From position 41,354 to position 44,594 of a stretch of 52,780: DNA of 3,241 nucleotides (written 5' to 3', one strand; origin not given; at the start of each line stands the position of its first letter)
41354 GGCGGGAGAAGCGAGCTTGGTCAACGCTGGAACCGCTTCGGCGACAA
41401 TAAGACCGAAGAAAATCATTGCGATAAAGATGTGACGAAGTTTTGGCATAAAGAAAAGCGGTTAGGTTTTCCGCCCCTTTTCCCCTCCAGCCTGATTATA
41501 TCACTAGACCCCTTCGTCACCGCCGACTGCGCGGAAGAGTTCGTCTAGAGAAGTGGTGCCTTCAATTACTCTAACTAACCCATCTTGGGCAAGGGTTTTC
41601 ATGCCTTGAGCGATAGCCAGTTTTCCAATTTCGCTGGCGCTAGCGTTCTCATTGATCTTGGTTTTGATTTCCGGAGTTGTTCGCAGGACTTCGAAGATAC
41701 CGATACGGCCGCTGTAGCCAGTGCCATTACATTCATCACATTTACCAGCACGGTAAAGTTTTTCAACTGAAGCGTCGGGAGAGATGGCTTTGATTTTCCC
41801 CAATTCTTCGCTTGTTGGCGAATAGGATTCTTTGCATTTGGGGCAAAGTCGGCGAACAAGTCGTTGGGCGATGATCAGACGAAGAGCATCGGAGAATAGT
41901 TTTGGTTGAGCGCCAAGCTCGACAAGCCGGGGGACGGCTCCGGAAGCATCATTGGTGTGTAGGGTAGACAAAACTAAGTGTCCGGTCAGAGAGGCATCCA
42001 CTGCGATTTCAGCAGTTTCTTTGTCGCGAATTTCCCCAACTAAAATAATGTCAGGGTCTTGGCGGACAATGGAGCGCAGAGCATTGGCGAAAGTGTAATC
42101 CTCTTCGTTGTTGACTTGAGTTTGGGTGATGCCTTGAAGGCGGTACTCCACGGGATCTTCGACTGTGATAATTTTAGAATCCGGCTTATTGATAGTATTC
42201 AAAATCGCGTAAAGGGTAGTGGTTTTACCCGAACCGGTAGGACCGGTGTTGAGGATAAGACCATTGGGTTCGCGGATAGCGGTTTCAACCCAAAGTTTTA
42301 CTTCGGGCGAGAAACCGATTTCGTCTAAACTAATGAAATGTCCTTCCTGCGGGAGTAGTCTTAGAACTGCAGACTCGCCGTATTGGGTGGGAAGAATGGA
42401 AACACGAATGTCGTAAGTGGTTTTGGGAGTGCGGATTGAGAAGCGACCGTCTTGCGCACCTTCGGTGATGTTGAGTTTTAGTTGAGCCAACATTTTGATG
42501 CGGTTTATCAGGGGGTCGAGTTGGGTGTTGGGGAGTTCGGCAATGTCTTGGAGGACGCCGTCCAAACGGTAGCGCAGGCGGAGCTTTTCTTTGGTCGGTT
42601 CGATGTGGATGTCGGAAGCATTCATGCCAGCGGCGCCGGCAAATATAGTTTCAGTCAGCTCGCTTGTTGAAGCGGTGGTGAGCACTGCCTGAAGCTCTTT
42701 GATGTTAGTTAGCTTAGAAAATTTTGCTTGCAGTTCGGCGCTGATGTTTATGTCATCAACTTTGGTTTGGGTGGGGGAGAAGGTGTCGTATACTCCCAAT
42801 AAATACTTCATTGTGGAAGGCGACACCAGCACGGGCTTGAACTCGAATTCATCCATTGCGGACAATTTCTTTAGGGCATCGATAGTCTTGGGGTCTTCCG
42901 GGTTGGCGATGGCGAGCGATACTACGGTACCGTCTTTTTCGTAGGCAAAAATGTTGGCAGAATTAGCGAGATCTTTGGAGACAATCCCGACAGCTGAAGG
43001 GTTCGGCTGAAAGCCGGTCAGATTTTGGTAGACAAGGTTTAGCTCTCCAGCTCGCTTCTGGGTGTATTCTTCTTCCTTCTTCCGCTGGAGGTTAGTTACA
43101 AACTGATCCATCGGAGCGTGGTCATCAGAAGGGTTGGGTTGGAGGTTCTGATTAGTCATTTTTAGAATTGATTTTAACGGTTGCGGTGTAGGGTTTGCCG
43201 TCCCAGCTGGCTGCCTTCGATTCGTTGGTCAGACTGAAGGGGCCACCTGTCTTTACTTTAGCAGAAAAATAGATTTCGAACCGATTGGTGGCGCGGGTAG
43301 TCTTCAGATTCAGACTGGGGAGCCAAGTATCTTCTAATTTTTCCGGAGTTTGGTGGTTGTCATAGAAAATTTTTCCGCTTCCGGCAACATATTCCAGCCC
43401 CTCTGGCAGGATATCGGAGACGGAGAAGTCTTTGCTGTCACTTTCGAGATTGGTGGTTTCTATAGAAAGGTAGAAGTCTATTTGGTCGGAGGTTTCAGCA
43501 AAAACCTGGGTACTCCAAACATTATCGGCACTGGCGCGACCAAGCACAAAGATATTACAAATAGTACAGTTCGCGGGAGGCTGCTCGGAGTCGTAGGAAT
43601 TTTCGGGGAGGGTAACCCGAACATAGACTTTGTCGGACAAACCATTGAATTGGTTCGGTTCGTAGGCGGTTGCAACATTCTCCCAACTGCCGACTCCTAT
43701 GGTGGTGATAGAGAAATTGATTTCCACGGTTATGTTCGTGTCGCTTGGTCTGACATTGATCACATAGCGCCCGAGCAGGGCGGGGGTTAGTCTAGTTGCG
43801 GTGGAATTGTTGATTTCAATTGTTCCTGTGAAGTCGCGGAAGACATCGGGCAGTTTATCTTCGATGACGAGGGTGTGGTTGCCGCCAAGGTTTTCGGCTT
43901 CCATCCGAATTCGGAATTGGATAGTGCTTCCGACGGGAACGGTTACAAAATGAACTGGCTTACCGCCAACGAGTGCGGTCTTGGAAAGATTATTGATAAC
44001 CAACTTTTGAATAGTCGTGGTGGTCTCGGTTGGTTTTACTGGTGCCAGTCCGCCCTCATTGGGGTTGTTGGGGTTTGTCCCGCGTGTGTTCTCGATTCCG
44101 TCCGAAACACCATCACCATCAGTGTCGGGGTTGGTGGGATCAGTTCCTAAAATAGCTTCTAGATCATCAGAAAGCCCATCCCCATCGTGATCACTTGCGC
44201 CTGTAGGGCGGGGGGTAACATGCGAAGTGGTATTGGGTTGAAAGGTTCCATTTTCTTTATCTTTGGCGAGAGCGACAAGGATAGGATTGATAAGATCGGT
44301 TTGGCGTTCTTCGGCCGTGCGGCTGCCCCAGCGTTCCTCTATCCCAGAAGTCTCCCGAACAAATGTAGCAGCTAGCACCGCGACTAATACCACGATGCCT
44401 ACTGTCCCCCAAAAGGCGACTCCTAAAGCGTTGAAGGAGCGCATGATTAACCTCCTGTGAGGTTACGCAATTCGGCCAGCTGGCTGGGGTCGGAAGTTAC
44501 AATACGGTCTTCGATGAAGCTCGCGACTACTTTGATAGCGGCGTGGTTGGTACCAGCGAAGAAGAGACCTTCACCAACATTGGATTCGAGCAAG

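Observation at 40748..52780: Compact T4SS-like apparatus with prgH-prgI-prgJ-type synteny but no DNA-processing or coupling genes: candidate uncharacterised envelope-spanning machine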

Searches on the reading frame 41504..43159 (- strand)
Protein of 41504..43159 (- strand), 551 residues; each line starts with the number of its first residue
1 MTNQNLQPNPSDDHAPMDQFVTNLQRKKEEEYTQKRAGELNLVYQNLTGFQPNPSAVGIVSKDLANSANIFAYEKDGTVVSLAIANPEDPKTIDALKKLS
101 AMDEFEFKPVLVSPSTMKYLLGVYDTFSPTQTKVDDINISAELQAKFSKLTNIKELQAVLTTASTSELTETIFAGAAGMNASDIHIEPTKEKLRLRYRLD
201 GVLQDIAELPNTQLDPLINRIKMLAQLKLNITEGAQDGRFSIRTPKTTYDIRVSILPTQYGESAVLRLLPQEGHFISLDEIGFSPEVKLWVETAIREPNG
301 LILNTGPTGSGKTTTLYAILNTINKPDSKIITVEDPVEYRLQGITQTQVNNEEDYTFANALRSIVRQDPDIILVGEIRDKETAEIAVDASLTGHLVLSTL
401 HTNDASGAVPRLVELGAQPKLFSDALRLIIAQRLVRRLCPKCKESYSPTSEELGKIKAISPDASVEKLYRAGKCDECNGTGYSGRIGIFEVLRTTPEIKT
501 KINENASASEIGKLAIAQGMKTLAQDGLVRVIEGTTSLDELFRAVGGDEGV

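Call 5: search_protein_families(library=pfam, proteins=[window:41504-43159:-], max_evalue=0.01)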
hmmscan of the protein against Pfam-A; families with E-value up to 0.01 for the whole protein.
window:41504-43159:- (551 aa): 7 families
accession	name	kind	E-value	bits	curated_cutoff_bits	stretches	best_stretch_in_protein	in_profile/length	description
PF00437.27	T2SSE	-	1.6e-119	399.3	24.9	1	166-543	9-370/370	Type II/IV secretion system protein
PF05157.20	MshEN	-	1.9e-08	34.6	23.1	1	41-121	2-80/90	MshEN domain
PF13173.12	AAA_14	-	0.00099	19.6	27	0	302-343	5-47/129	AAA domain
PF25199.1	nSTAND_NTPase5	-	0.0017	18.6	34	1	297-355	39-99/145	Novel STAND NTPase 5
PF13401.12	AAA_22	-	0.0035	18.1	27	1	298-339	4-45/130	AAA domain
PF18667.6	BppU_IgG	-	0.0079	16.7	27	0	290-364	21-92/96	Baseplate upper protein immunoglobulin like domain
PF16796.11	Microtub_bd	-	0.0082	16.5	27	0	285-323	77-116/155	Microtubule binding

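Call 11: search_protein_families(library=ncbifam, proteins=[window:41504-43159:-], max_evalue=0.01)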
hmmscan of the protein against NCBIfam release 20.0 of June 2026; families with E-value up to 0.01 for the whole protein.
window:41504-43159:- (551 aa): 20 families
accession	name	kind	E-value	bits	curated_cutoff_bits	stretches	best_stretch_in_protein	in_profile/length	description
TIGR02533.1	type_II_gspE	equivalog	2.3e-147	491.6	630.25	1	63-543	7-484/486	type II secretion system ATPase GspE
TIGR02538.1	type_IV_pilB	equivalog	1.3e-140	469.7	675.65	1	13-543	27-560/564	type IV-A pilus assembly ATPase PilB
NF007755.0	PRK10436.1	equivalog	7.2e-122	407.4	617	1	147-548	67-462/465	type II secretion system protein GspE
NF053534.1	T4PilAsmATPsTfpB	equivalog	2.6e-119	399.2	850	1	58-545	95-582/584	type IV pilus assembly ATPase TfpB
NF041000.1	ATPase_ComGA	equivalog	8e-76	254.5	300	1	171-436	2-266/267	competence type IV pilus ATPase ComGA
TIGR01420.1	pilT_fam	subfamily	4.5e-56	190.5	319.1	1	171-437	4-270/343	PilT/PilU family type 4a pilus ATPase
TIGR02525.1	plasmid_TraJ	equivalog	4e-28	98.4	368.3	1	294-435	144-298/372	plasmid transfer ATPase TraJ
TIGR02524.1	dot_icm_DotB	equivalog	2.9e-22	79.4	463.3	1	174-436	11-286/358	Dot/Icm type IV secretion system ATPase DotB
NF058587.1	archaellum_moto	equivalog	5.7e-21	74.8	550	1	302-437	278-419/527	archaellum flagellar ATPase motor FlaI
TIGR02782.1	TrbB_P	equivalog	2.1e-16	60.1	304.55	1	302-416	139-256/303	P-type conjugative transfer ATPase TrbB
TIGR02788.1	VirB11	equivalog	1.5e-15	57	249.95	1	286-417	132-267/308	P-type DNA transfer ATPase VirB11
NF010469.0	PRK13894.1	subfamily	3.9e-14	52.7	508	1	293-416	144-268/320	conjugal transfer ATPase TrbB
TIGR03819.1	heli_sec_ATPase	hypoth_equivalog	8.5e-14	51.5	373.15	1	276-431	152-316/340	TadA family conjugal transfer-associated ATPase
NF053672.1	bindosome_BasE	exception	5.7e-13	48.4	1000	1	295-415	266-391/512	bindosome assembly system ATPase subunit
NF010407.0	PRK13833.1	subfamily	6.1e-13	48.9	499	1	294-418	140-265/323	conjugal transfer protein TrbB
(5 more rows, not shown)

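Call 77: find_homologous_proteins(query=window:41504-43159:-, max_evalue=1e-30)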
Query window:41504-43159:- (551 aa): 8000 proteins with E <= 1e-30 among 8000 candidates; the best 120 are listed.
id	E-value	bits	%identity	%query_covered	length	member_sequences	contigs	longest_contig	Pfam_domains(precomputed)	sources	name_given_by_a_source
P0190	0.0e+0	1209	100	100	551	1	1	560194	PF05157.21,PF00437.27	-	-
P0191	0.0e+0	1082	90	100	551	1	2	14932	PF05157.21,PF00437.27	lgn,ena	-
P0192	0.0e+0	1080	89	100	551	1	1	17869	PF05157.21,PF00437.27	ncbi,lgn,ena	-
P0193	0.0e+0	1054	87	100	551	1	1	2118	PF05157.21,PF00437.27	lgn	-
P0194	0.0e+0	1036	86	100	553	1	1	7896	PF05157.21,PF00437.27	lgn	-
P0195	1.0e-291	986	82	100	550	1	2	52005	PF05157.21,PF00437.27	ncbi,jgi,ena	-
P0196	1.3e-290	982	82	100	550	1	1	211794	PF05157.21,PF00437.27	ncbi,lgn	-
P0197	4.1e-268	908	76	100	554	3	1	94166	PF05157.21,PF00437.27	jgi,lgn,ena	-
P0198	1.2e-263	894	73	99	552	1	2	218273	PF05157.21,PF00437.27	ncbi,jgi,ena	ncbi:MAG: GspE/PulE family protein [Patescibacteria group bacterium]|jgi:type IV pilus assembly prot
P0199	2.2e-259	880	73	99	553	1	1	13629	PF05157.21,PF00437.27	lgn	-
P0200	2.0e-255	866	73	99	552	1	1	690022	PF05157.21,PF00437.27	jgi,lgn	jgi:type IV pilus assembly protein PilB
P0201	1.1e-253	861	73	99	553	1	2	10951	PF05157.21,PF00437.27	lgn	-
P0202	2.2e-253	860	73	99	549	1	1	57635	PF05157.21,PF00437.27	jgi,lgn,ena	-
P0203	2.2e-250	850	71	98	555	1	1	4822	PF00437.27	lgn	-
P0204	3.7e-248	842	70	98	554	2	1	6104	PF05157.21,PF00437.27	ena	-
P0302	1.1e-152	528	48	95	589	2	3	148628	PF05157.21,PF00437.27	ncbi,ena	-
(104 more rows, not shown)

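Call 78: find_encoding_contigs(protein=P0302, flank=8000, max_places=1)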
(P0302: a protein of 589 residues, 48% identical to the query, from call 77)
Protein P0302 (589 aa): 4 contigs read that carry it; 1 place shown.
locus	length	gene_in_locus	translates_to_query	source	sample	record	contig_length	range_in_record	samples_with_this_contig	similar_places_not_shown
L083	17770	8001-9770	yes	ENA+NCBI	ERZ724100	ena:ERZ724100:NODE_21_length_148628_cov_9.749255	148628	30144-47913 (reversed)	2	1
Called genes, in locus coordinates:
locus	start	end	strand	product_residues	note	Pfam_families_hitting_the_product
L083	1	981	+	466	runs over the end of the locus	-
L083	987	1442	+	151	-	-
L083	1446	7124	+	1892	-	-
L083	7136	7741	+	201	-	-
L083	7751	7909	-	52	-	-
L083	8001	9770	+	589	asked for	PF05157:MshEN, PF00437:T2SSE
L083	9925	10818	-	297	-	-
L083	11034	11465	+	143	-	-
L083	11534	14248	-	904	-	PF00133:tRNA-synt_1, PF09334:tRNA-synt_1g, PF13603:tRNA-synt_1_2 (weak), PF08264:Anticodon_1, PF10458:Val_tRNA-synt_C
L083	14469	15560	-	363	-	PF00814:TsaD, PF22521:HypF_C_2 (weak)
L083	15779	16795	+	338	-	PF02388:FemAB, PF13480:Acetyltransf_6, PF02388:FemAB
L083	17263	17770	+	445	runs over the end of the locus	PF08245:Mur_ligase_M, PF02875:Mur_ligase_C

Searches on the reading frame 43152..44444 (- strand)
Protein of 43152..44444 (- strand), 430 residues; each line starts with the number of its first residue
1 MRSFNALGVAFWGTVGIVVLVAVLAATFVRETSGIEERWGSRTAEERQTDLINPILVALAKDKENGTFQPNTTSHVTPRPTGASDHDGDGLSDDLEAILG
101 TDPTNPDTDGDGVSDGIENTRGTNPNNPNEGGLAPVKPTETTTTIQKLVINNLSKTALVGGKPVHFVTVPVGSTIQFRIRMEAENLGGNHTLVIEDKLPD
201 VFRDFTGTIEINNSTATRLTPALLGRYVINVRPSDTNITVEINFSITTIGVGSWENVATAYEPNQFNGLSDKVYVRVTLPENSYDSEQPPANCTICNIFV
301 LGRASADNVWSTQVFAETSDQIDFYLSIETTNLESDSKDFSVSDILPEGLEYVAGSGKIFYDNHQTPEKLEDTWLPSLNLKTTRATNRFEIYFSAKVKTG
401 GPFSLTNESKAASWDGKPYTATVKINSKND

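Call 5: search_protein_families(library=pfam, proteins=[window:43152-44444:-], max_evalue=0.01)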
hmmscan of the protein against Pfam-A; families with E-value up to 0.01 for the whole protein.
window:43152-44444:- (430 aa): 1 family
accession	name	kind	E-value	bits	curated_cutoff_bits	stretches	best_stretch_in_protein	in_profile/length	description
PF18884.5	TSP3_bac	-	2.7e-14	53.1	25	2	107-128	1-22/22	Bacterial TSP3 repeat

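Call 11: search_protein_families(library=ncbifam, proteins=[window:43152-44444:-], max_evalue=0.01)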
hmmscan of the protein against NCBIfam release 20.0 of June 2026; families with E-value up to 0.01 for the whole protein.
window:43152-44444:- (430 aa): 4 families
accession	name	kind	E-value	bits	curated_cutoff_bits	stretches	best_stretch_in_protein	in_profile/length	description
NF033765.2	gliding_CglD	equivalog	3.3e-08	31.8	400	1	64-120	244-301/1124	adventurous gliding motility lipoprotein CglD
TIGR04226.1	RrgB_K2N_iso_D2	domain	3.6e-07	31.1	30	0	317-400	18-107/123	isopeptide-forming domain-containing fimbrial protein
NF047639.1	throspo3_MtsD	equivalog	8.9e-07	27.4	800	1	71-133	447-508/651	cell-cell cohesion protein MtsD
TIGR01451.2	B_ant_repeat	repeat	4.9e-05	23.2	24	1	332-359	22-50/53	DUF11 type repeat protein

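Call 66: search_solved_structures(query=window:43152-44444:-, max_evalue=1)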
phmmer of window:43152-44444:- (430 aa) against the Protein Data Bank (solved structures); distinct sequences matched with E-value up to 1: 0.
